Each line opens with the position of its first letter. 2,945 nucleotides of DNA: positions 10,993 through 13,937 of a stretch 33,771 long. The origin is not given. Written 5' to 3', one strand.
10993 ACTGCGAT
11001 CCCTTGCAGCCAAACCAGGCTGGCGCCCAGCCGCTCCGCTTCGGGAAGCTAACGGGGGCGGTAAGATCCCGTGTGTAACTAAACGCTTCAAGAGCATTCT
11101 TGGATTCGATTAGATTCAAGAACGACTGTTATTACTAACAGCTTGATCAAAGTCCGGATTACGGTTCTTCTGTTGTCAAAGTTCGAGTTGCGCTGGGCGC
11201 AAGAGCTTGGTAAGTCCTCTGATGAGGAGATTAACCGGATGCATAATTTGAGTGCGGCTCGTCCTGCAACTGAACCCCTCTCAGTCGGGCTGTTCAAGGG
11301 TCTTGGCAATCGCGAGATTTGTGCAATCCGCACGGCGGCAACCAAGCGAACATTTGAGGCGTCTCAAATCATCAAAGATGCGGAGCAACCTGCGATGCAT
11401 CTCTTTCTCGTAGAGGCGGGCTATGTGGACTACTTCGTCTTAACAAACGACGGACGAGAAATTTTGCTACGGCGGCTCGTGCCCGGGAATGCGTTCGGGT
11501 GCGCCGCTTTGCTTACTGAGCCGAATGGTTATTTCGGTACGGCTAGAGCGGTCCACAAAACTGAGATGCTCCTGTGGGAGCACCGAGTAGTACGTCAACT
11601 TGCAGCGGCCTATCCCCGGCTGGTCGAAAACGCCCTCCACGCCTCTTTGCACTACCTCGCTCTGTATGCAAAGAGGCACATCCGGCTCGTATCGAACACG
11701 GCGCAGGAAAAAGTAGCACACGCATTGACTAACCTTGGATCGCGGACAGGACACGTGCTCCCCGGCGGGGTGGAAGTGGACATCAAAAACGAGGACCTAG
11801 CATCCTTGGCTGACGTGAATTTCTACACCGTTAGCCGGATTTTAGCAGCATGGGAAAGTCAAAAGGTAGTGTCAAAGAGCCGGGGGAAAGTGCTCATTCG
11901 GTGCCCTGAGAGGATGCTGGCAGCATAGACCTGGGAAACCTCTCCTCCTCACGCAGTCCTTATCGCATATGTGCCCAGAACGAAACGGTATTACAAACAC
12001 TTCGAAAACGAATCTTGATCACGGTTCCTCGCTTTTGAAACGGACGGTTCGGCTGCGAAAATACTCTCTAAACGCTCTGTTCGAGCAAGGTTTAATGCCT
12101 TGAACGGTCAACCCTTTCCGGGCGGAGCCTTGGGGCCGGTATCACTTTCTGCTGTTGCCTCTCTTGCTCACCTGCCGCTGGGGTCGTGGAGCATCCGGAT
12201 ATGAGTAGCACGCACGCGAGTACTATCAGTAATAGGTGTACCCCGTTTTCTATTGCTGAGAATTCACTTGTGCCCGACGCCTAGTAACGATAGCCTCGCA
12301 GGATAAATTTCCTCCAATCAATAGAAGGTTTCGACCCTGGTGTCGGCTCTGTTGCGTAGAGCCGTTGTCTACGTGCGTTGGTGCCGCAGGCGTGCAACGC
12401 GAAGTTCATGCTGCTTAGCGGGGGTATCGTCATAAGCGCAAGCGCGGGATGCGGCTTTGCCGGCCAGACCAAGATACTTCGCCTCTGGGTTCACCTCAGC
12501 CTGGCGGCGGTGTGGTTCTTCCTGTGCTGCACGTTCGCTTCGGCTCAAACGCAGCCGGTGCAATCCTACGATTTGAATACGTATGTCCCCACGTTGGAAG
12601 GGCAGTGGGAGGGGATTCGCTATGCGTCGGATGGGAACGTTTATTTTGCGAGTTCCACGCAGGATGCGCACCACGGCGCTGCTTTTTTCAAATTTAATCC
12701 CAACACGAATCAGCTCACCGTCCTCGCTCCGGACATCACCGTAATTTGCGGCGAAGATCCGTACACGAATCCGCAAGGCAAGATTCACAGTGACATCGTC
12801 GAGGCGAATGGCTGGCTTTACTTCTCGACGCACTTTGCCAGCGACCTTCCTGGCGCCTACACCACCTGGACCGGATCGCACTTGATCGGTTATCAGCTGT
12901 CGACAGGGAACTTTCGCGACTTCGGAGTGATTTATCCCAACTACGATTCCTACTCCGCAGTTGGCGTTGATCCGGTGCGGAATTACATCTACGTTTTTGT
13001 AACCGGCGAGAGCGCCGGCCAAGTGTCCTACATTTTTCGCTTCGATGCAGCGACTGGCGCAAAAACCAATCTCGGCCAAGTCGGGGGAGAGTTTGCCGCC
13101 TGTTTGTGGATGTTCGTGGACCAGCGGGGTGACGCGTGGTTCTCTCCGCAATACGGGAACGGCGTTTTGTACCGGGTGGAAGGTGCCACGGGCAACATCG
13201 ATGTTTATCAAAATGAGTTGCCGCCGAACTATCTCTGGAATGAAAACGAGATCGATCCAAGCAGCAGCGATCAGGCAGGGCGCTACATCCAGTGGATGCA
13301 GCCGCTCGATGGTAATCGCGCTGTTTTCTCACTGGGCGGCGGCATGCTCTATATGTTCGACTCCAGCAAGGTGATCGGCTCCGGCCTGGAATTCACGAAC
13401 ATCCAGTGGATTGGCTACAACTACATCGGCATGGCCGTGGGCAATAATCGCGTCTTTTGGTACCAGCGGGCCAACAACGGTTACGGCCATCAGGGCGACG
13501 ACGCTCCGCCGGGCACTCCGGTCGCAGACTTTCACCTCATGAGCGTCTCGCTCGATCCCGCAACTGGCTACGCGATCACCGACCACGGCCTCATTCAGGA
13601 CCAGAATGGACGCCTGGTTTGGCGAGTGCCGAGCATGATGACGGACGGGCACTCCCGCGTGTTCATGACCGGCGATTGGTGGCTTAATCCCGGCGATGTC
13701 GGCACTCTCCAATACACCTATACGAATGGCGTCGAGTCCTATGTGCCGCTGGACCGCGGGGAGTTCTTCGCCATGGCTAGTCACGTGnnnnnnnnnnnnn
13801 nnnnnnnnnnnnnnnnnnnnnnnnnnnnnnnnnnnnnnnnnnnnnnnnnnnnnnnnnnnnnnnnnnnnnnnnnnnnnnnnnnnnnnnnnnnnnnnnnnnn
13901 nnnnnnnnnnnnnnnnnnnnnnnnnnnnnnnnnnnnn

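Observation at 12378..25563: Paired giant exoprotein genes with different catalytic-looking heads and a common modular tail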

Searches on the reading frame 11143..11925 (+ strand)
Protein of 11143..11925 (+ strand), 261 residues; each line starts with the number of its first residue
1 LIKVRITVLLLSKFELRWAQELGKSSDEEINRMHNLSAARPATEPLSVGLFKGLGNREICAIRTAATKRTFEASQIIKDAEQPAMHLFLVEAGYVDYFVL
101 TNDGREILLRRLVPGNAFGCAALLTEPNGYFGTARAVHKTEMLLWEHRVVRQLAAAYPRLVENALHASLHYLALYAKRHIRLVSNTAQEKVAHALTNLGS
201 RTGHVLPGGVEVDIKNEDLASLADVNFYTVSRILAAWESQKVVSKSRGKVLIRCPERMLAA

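Call 8: search_protein_families(library=pfam, proteins=[window:11143-11925:+], max_evalue=0.001)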
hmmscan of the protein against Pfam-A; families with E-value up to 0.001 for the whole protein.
window:11143-11925:+ (261 aa): 2 families
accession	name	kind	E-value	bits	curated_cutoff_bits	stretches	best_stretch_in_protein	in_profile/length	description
PF00027.35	cNMP_binding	-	3.9e-12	46.4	27.5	1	69-156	2-88/89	Cyclic nucleotide-binding domain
PF13545.12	HTH_Crp_2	-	1.9e-09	37.8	27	1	189-258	1-67/70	Crp-like helix-turn-helix domain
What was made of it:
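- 11143..11928 (+): Crp/Fnr-type regulator (cNMP-binding plus HTH_Crp_2). It is upstream of gene 1, but strain-variable. Pfam hits in call 8.
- Checked: Crp/Fnr at 11143-11928 is confirmed (call 8).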

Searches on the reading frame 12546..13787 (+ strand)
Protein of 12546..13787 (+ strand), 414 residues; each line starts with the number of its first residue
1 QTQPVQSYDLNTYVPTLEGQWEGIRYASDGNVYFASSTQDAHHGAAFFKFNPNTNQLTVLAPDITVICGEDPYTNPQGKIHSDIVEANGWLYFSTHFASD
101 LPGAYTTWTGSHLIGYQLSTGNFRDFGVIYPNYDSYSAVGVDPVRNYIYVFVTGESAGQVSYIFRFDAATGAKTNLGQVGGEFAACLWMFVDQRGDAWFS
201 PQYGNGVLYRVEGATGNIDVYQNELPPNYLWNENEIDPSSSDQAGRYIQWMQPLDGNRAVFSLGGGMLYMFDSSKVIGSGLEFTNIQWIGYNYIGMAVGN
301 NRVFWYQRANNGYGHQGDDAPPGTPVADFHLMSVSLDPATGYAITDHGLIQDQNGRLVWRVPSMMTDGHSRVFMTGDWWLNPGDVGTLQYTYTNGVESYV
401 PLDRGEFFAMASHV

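Call 35: search_solved_structures(query=A3, max_evalue=10, show_alignments=2)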
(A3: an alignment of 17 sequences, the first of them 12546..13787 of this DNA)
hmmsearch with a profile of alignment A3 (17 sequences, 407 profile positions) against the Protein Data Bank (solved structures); distinct sequences matched with E-value up to 10: 2.
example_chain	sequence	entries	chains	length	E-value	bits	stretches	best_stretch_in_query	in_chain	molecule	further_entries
3s25_A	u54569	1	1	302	0.017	17.3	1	180-309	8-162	Hypothetical 7-bladed beta-propeller-like protein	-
3scy_A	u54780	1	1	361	0.54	12.3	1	21-79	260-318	Hypothetical bacterial 6-phosphogluconolactonase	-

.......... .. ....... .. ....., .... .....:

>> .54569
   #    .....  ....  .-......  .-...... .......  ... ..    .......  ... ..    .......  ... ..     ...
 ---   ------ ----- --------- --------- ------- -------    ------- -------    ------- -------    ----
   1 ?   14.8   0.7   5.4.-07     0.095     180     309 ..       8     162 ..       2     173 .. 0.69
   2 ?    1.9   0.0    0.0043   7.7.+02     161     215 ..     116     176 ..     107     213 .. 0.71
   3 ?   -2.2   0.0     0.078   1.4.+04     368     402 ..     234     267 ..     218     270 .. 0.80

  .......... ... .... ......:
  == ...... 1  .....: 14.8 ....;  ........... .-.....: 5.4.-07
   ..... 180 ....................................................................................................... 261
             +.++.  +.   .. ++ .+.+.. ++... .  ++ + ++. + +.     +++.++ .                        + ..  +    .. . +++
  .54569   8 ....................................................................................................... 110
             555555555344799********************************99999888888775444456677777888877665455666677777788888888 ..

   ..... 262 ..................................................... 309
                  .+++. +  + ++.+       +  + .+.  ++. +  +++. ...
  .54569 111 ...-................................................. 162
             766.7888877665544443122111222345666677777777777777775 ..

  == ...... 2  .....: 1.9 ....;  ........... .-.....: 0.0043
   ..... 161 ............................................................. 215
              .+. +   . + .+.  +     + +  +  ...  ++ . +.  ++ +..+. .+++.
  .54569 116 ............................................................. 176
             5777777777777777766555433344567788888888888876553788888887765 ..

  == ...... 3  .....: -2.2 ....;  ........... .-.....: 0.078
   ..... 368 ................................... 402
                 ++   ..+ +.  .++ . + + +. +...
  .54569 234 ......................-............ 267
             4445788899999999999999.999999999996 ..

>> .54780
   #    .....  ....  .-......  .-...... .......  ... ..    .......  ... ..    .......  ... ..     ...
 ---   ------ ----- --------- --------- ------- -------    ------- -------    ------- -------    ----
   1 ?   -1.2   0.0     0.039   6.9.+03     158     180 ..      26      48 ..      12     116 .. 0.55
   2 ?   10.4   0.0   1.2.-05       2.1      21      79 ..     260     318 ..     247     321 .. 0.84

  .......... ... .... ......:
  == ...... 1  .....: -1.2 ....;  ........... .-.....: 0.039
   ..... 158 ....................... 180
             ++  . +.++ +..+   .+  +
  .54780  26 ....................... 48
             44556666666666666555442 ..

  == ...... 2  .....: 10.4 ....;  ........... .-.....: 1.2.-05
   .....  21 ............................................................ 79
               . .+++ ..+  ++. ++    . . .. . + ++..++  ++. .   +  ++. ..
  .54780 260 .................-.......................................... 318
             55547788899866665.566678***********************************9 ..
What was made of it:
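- Tried and rejected: Profile against PDB gave only E 0.017 to a 7-bladed propeller-like protein (call 35).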

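Call 52: find_related_loci(query=A3, collection=genome_contigs, flank=10000)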
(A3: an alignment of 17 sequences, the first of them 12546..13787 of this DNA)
Query A3 (414 aa) in genome_contigs; peptide patterns used: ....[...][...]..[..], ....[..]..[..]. (x = any residue, [..] = any of these).
196 stretches matched a pattern; 127 encode a relative of the query (tblastn E <= 1e-3); the best 80 are kept; 79 distinct loci.
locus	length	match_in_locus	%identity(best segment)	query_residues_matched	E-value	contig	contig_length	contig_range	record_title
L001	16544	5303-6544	98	1-414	0e+0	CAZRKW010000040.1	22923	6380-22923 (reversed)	MAG TPA_asm: uncultured Acidobacteriaceae bacterium isolate binchicken_co54_479 genome assembly, contig: NODE_3906_lengt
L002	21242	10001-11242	98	1-414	0e+0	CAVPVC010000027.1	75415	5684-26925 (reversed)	MAG: uncultured Acidobacteriota bacterium isolate MFD00082.bin.1.138 genome assembly, contig: contig_8214, whole genome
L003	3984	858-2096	71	1-414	0e+0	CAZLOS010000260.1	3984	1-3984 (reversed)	MAG TPA_asm: uncultured Solibacteraceae bacterium isolate SRP216815_co1_19 genome assembly, contig: NODE_33177_length_39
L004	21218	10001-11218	64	3-411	0e+0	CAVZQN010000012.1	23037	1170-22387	MAG: uncultured bacterium isolate MFD05747.bin.3.202 genome assembly, contig: contig_76842, whole genome shotgun sequenc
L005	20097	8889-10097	64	1-411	5e-174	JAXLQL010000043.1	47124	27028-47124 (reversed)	MAG: Bryobacteraceae bacterium isolate STL-ACI2 C1.117.fa-43, whole genome shotgun sequence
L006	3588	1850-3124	59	3-411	1e-171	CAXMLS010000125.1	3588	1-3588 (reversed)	MAG TPA_asm: uncultured bacterium isolate SRR1572169_concoct_8 genome assembly, contig: ERZ16270753.27060, whole genome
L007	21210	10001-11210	66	1-410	1e-160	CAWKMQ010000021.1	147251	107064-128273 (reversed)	MAG: Vicinamibacterales bacterium isolate MFD03066.bin.2.29 genome assembly, contig: contig_50642, whole genome shotgun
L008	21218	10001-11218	57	4-411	1e-156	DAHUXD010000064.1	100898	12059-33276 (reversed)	MAG TPA_asm: Acidobacteria bacterium isolate clean263 k141_773154, whole genome shotgun sequence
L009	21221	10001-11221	57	3-411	9e-155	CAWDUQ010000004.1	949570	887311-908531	MAG: uncultured Acidobacteriota bacterium isolate MFD05442.bin.1.363 genome assembly, contig: contig_20425, whole genome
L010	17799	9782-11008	57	3-412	1e-154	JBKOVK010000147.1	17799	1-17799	MAG: Acidobacteriota bacterium isolate GM_EKS_MAG_00046 GM_EKS_000000625446, whole genome shotgun sequence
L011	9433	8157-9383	57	3-412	2e-151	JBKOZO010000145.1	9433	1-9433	MAG: Acidobacteriota bacterium isolate GB_HAYS_MAG_00032 GB_HAYS_000000914149, whole genome shotgun sequence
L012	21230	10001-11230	55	3-412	2e-151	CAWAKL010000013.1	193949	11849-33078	MAG: uncultured Acidobacteriota bacterium isolate MFD02360.bin.3.432 genome assembly, contig: contig_6706, whole genome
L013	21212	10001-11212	57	3-412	1e-148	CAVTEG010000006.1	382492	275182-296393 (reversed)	MAG: uncultured Acidobacteriota bacterium isolate MFD00822.bin.2.9 genome assembly, contig: contig_134853, whole genome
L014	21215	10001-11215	55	5-411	2e-148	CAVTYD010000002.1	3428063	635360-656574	MAG: uncultured Acidobacteriota bacterium isolate MFD06714.bin.2.31 genome assembly, contig: contig_15739, whole genome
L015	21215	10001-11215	55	5-411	5e-148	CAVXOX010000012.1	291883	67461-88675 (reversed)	MAG: uncultured Acidobacteriota bacterium isolate MFD00822.bin.1.216 genome assembly, contig: contig_84935, whole genome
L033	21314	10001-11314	38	1-411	1e-88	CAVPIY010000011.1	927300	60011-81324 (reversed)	MAG: uncultured Bacteroidales bacterium isolate MFD00032.bin.1.201 genome assembly, contig: contig_62041, whole genome s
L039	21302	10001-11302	38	5-412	2e-85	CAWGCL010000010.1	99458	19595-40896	MAG: uncultured Cytophagales bacterium isolate MFD03804.bin.3.132 genome assembly, contig: contig_43142, whole genome sh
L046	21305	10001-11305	37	5-412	3e-80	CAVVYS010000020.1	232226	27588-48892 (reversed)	MAG: uncultured Bacteroidaceae bacterium isolate MFD03804.bin.2.69 genome assembly, contig: contig_56711, whole genome s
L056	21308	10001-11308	38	2-410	3e-77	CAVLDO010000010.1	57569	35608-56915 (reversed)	Bacteroidaceae bacterium isolate G02653-L1_cleanbin_000003 genome assembly, contig: Spades_G02653-L1_contig_376, whole g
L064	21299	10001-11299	37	5-410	9e-76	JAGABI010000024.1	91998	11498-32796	MAG: Bacteroidales bacterium isolate RGIG8287 Water_buffalos_Rumen-5__c971037, whole genome shotgun sequence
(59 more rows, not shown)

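Call 55: search_protein_families(library=pfam, proteins=[L056:9869-11323:+, L056:7129-9885:+, L056:13079-14962:+, L056:14966-17110:+, L064:1624-4719:-, L064:4726-6051:-, L033:11287-13899:+, L046:11329-13920:+, L039:8451-9761:+, L039:11458-13113:+], max_evalue=0.0001)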
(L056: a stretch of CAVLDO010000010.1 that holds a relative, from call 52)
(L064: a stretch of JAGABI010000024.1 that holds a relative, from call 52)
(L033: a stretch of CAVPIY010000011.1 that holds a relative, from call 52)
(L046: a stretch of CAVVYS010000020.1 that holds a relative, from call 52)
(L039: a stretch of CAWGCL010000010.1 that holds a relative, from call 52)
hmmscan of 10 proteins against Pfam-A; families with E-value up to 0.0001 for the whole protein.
L056:9869-11323:+ (485 aa): 0 families

L056:7129-9885:+ (919 aa): 0 families

L056:13079-14962:+ (628 aa): 1 family
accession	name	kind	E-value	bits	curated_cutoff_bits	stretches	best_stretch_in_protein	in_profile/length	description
PF01642.28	MM_CoA_mutase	-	1.4e-135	453.2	22.1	1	41-537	1-505/512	Methylmalonyl-CoA mutase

L056:14966-17110:+ (715 aa): 2 families
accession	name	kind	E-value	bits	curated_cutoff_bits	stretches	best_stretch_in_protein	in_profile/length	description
PF01642.28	MM_CoA_mutase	-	3.9e-233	775.1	22.1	1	34-546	2-512/512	Methylmalonyl-CoA mutase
PF02310.24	B12-binding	-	8.1e-21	74.5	32.1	1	588-699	2-115/121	B12 binding domain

L064:1624-4719:- (1032 aa): 1 family
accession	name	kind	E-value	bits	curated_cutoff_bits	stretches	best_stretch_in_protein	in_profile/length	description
PF16378.10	DUF4988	-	6.8e-12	46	30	1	39-167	7-133/183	Domain of unknown function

L064:4726-6051:- (442 aa): 1 family
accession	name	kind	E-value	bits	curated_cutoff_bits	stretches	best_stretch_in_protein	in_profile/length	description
PF00691.25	OmpA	-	8e-15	55.4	27.2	1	343-433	1-91/98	OmpA family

L033:11287-13899:+ (871 aa): 2 families
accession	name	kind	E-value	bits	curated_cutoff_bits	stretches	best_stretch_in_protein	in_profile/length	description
PF16126.11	DUF4838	-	2.6e-22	79.8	26.6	1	236-518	46-324/325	Domain of unknown function (DUF4838)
PF06452.16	CBM9_1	-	1.9e-09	38.1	23.4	1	680-866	1-177/185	Carbohydrate family 9 binding domain-like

L046:11329-13920:+ (864 aa): 2 families
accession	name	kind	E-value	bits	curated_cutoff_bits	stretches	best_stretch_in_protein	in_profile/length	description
PF00144.29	Beta-lactamase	-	4e-36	125.3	27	1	481-842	3-317/329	Beta-lactamase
PF00933.27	Glyco_hydro_3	-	1.8e-05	24.8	27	0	69-164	16-128/316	Glycosyl hydrolase family 3 N terminal domain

L039:8451-9761:+ (437 aa): 0 families

L039:11458-13113:+ (552 aa): 3 families
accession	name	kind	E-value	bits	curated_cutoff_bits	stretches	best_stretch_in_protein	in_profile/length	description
PF13517.12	FG-GAP_3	-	8.1e-34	116.5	26.9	4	61-138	1-61/61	FG-GAP-like repeat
PF01839.29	FG-GAP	-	2e-10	40.7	22.1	0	60-74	8-22/37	FG-GAP repeat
PF07593.17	UnbV_ASPIC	-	1.2e-05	25.5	23.4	1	476-548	1-66/68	ASPIC and UnbV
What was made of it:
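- On Polysaccharide utilisation locus (SusC/SusD type): The Bacteroidales head1N loci that were sampled also showed none (call 55).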

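Call 78: search_solved_structures(query=A7, max_evalue=10, show_alignments=0)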
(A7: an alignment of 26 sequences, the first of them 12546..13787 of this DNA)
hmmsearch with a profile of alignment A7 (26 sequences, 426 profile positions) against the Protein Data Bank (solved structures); distinct sequences matched with E-value up to 10: 0.
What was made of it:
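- Tried and rejected: A deeper cross-phylum profile gave no PDB hit at all (call 78).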

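Call 79: search_protein_families(library=pfam, alignment_id=A7, max_evalue=1)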
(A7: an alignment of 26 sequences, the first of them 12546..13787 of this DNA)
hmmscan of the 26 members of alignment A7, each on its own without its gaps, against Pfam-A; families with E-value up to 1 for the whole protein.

A. member 1, window:12546-13787:+ (414 aa): 1 family
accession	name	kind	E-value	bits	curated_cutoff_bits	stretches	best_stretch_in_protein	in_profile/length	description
PF10282.15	Lactonase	-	0.21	11.2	21.7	0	103-208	5-110/344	Lactonase, 7-bladed beta-propeller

B. families by the number of members that match (of 26 scanned): 13 families
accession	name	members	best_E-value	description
PF16819.11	DUF5074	7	0.0011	Domain of unknown function (DUF5074)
PF07494.17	Reg_prop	4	0.00025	Two component regulator propeller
PF08450.18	SGL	4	0.0026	SMP-30/Gluconolactonase/LRE-like region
PF20067.5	SSL_N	4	0.084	Strictosidine synthase-like, N-terminal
PF21959.2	DUF6923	3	0.0011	Repeat of unknown function (DUF6923)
PF06739.17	SBBP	3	0.023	Beta-propeller repeat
PF13964.12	Kelch_6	3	0.046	Kelch motif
PF23333.1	VWC2L_1st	2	0.11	VWC2L-like, N-terminal domain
PF14339.12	DUF4394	2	0.23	Domain of unknown function (DUF4394)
PF11512.13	Atu4866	1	0.057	Agrobacterium tumefaciens protein Atu4866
PF11685.13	DUF3281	1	0.067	Protein of unknown function (DUF3281)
PF12771.13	SusD-like_2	1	0.15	Starch-binding associating with outer membrane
PF10282.15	Lactonase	1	0.21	Lactonase, 7-bladed beta-propeller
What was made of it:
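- Checked: The 'propeller-like' call for the gene 1 N-terminus rests only on weak, convergent sub-threshold hits (calls 35, 79).
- Head1N has no detectable relationship to an enzyme (calls 35, 78, 79).
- Tried and rejected: The 'propeller' call therefore rests on convergent sub-threshold Pfam hits (call 79).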
